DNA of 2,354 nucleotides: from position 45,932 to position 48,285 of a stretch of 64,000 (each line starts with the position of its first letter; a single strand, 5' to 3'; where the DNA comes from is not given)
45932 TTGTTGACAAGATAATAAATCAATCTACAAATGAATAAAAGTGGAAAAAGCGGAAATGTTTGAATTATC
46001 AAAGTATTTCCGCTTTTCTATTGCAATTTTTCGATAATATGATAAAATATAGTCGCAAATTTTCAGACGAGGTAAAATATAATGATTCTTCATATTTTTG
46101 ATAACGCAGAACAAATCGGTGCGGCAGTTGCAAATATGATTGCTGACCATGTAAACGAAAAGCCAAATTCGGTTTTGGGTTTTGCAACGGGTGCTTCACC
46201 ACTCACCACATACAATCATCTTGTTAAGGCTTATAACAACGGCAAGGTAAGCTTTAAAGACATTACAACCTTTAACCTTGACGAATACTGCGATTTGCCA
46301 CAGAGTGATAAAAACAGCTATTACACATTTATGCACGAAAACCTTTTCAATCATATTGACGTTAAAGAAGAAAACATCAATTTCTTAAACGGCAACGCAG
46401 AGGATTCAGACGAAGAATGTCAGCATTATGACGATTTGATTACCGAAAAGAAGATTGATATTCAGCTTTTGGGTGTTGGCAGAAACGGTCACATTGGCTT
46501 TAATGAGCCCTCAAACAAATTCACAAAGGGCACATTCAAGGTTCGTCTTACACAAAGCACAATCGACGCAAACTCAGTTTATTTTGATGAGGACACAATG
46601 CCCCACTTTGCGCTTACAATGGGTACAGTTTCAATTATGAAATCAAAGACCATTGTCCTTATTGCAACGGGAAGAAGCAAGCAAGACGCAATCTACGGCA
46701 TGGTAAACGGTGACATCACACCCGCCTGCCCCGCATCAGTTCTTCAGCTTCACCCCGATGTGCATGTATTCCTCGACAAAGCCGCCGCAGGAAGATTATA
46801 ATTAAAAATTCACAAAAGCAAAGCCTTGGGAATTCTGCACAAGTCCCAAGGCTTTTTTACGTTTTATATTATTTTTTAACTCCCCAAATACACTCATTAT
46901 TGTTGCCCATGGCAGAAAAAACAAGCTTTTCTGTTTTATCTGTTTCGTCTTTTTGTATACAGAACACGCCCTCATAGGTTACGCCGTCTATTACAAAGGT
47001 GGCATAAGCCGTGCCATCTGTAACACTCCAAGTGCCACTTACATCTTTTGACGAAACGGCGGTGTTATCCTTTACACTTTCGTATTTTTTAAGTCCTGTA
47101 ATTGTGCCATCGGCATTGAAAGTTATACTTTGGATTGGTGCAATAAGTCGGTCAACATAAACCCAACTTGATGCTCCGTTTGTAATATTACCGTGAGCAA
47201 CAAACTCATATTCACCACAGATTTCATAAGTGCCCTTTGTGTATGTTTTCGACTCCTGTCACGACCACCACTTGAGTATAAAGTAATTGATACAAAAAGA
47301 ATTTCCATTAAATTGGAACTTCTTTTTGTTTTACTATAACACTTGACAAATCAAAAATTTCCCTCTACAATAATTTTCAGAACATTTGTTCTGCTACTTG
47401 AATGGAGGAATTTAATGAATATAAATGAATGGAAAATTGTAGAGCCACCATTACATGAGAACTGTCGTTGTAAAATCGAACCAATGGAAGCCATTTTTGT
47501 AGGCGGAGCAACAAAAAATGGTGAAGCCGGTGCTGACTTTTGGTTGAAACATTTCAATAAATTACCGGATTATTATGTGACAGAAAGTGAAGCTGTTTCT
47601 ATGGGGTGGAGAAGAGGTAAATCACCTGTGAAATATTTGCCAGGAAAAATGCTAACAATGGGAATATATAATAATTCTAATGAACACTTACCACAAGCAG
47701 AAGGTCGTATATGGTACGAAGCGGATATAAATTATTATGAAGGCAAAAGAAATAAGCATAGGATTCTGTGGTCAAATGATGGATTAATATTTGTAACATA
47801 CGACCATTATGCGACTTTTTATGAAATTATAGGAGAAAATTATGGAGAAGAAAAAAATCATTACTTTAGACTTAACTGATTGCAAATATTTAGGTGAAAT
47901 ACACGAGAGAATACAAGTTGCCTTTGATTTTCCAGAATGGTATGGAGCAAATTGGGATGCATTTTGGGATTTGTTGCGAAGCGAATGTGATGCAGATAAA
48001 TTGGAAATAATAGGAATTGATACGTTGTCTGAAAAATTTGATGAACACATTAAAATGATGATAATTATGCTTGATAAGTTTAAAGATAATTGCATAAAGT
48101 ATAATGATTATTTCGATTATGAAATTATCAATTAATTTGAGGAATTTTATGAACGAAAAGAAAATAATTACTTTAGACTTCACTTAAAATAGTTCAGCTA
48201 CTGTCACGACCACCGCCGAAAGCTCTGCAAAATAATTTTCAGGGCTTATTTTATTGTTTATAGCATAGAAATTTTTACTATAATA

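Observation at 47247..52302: Three co-oriented tRNA-3'-end-like direct repeats partition the island into cassettes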

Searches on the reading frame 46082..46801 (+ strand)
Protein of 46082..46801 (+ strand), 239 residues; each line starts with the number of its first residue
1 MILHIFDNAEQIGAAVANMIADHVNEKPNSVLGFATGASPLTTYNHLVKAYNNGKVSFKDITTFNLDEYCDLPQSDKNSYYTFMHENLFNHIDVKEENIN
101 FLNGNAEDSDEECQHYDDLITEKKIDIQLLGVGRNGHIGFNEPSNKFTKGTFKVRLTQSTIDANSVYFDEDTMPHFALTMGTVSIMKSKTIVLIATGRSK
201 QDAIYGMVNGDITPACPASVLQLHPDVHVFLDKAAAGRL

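Call 9: search_protein_families(library=pfam, proteins=[window:46082-46801:+], max_evalue=0.01)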
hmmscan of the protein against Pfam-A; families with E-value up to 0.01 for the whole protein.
window:46082-46801:+ (239 aa): 2 families
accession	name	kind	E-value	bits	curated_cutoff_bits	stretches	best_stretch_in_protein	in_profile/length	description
PF01182.26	Glucosamine_iso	-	6e-20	72.5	27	1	9-222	7-217/225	Glucosamine-6-phosphate isomerases/6-phosphogluconolactonase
PF04198.19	Sugar-bind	-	0.002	17.8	27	0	181-211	210-240/257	Putative sugar-binding domain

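Call 34: find_encoding_contigs(protein=window:46082-46801:+, flank=10000, max_places=8)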
Protein window:46082-46801:+ (239 aa): no gene with exactly this product is on record in the collection.

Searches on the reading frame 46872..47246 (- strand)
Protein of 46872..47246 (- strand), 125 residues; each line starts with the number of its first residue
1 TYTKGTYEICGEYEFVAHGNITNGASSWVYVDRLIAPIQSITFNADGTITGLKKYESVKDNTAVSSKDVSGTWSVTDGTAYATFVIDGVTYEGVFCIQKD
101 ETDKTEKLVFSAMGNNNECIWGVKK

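Call 43: find_homologous_proteins(query=window:46872-47246:-, max_evalue=0.00001)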
Query seq(125 aa) (125 aa): 5 proteins with E <= 0.00001 among 8 candidates.
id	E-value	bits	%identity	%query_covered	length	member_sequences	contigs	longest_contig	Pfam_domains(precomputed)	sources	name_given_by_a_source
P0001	2.5e-47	178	67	94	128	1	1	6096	PF16369.12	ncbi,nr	ncbi:MAG: hypothetical protein IKY78_01170, partial [Clostridia bacterium]|nr:hypothetical protein [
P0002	3.5e-42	161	60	94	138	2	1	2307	PF16369.12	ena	-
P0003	5.3e-42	161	65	92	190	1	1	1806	PF16369.12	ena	-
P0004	4.7e-31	125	63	74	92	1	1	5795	PF16369.12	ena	-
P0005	7.5e-23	99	69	55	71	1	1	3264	PF16369.12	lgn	-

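Call 44: find_encoding_contigs(protein=P0001, flank=10000, max_places=4)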
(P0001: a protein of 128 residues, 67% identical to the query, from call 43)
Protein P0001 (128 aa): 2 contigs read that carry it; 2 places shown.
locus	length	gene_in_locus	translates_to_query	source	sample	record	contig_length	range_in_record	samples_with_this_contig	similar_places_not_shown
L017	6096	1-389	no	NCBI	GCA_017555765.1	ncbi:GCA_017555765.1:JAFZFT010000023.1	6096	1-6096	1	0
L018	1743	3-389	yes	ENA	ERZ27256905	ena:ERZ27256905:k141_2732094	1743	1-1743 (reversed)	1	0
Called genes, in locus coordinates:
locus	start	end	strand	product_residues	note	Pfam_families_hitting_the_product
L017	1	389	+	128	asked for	PF16369:GH43_C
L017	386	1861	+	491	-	PF01120:Alpha_L_fucos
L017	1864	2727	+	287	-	PF04616:Glyco_hydro_43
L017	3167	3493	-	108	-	PF12844:HTH_19 (faint), PF13560:HTH_31 (weak), PF01381:HTH_3, PF13443:HTH_26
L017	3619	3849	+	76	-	-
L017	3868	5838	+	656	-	-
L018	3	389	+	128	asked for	PF16369:GH43_C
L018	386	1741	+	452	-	?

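Call 45: find_encoding_contigs(protein=P0004, flank=10000, max_places=4)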
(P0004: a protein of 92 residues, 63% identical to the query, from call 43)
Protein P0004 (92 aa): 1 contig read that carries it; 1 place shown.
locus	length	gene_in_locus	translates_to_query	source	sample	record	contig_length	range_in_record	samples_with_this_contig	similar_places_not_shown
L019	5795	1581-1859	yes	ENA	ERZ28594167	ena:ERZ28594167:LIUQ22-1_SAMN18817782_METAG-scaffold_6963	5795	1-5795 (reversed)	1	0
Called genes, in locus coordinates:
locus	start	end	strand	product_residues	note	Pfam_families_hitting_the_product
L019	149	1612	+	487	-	PF04616:Glyco_hydro_43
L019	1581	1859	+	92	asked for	PF16369:GH43_C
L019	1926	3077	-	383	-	PF00226:DnaJ, PF01556:DnaJ_C, PF00684:DnaJ_CXXCXGXG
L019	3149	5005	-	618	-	-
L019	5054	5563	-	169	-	PF01025:GrpE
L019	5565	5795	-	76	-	?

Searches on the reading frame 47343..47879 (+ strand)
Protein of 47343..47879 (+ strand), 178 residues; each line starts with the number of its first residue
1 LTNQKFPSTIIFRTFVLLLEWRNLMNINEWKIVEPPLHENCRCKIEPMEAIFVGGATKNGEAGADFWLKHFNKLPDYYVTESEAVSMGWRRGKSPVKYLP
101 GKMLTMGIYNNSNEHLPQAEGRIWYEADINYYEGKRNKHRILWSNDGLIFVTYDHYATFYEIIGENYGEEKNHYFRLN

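Call 9: search_protein_families(library=pfam, proteins=[window:47343-47879:+], max_evalue=0.01)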
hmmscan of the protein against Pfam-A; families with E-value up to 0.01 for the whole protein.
window:47343-47879:+ (178 aa): 1 family
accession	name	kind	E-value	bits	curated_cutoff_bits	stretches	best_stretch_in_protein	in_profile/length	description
PF00545.25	Ribonuclease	-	6.6e-09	36.6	24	1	72-162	11-97/98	ribonuclease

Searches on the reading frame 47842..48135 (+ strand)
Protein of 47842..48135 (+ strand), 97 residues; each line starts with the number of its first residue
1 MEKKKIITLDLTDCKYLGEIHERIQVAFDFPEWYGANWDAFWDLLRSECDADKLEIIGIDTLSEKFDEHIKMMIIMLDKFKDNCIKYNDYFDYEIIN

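Call 9: search_protein_families(library=pfam, proteins=[window:47842-48135:+], max_evalue=0.01)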
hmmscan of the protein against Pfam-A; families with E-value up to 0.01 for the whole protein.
window:47842-48135:+ (97 aa): 1 family
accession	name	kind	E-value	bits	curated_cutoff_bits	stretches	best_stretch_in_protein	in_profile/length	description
PF01337.24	Barstar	-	1.2e-13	51.3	23.4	1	5-78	2-78/96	Barstar (barnase inhibitor)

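Call 52: find_encoding_contigs(protein=window:47842-48135:+, flank=10000, max_places=8)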
Protein window:47842-48135:+ (97 aa): no gene with exactly this product is on record in the collection.
